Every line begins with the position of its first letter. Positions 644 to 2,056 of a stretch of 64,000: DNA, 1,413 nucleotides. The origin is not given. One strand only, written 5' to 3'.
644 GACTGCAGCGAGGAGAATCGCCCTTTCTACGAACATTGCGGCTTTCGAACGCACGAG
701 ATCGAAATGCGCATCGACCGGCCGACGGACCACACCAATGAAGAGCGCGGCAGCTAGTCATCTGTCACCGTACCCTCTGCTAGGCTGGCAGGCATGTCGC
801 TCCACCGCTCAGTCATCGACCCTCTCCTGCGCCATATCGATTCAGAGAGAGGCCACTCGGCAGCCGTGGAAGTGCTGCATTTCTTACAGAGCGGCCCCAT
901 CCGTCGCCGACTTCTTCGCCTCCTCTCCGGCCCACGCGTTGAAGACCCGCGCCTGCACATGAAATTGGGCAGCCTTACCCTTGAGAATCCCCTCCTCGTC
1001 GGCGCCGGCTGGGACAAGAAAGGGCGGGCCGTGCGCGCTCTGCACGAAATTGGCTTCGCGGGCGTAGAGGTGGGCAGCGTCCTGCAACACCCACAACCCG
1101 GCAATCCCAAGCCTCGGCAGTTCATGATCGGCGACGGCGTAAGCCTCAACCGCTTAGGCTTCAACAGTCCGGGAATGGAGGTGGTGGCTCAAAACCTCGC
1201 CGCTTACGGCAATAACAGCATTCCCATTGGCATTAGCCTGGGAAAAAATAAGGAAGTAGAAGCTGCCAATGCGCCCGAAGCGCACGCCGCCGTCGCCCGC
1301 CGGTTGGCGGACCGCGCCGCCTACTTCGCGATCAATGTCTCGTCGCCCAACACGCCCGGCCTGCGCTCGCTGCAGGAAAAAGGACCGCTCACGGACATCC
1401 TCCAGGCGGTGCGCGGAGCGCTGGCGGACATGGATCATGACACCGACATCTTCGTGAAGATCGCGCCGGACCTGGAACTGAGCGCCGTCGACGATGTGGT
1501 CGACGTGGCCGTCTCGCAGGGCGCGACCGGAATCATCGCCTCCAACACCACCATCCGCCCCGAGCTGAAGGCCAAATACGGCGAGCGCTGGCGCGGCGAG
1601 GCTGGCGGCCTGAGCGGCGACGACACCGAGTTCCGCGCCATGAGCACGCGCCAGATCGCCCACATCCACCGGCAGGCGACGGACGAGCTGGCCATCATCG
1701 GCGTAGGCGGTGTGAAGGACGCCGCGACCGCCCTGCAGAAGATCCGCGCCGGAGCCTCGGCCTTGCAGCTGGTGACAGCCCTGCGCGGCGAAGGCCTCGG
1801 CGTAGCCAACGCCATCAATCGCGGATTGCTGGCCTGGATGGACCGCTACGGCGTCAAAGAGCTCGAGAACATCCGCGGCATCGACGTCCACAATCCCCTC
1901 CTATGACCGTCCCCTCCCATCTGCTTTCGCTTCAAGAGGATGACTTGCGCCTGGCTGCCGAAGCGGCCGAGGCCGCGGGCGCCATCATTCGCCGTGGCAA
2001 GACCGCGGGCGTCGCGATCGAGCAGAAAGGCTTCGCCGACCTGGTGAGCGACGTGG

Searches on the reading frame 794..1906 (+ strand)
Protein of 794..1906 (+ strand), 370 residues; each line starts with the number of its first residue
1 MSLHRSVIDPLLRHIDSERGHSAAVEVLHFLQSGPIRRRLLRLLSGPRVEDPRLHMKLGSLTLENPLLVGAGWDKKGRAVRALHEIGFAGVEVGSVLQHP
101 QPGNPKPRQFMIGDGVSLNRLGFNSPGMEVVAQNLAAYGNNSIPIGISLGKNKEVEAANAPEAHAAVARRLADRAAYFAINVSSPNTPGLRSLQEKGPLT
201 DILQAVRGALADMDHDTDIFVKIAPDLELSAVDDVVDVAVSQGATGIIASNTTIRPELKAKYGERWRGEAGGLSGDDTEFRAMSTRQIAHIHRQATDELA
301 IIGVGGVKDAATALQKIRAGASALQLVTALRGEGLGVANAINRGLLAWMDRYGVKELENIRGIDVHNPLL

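Call 88: search_protein_families(library=pfam, proteins=[window:794-1906:+], max_evalue=0.00001)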
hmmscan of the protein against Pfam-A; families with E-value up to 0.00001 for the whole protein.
window:794-1906:+ (370 aa): 1 family
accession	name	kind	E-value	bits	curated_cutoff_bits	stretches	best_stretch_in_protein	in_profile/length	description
PF01180.27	DHO_dh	-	1.5e-62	211.9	27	1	54-348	2-290/291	Dihydroorotate dehydrogenase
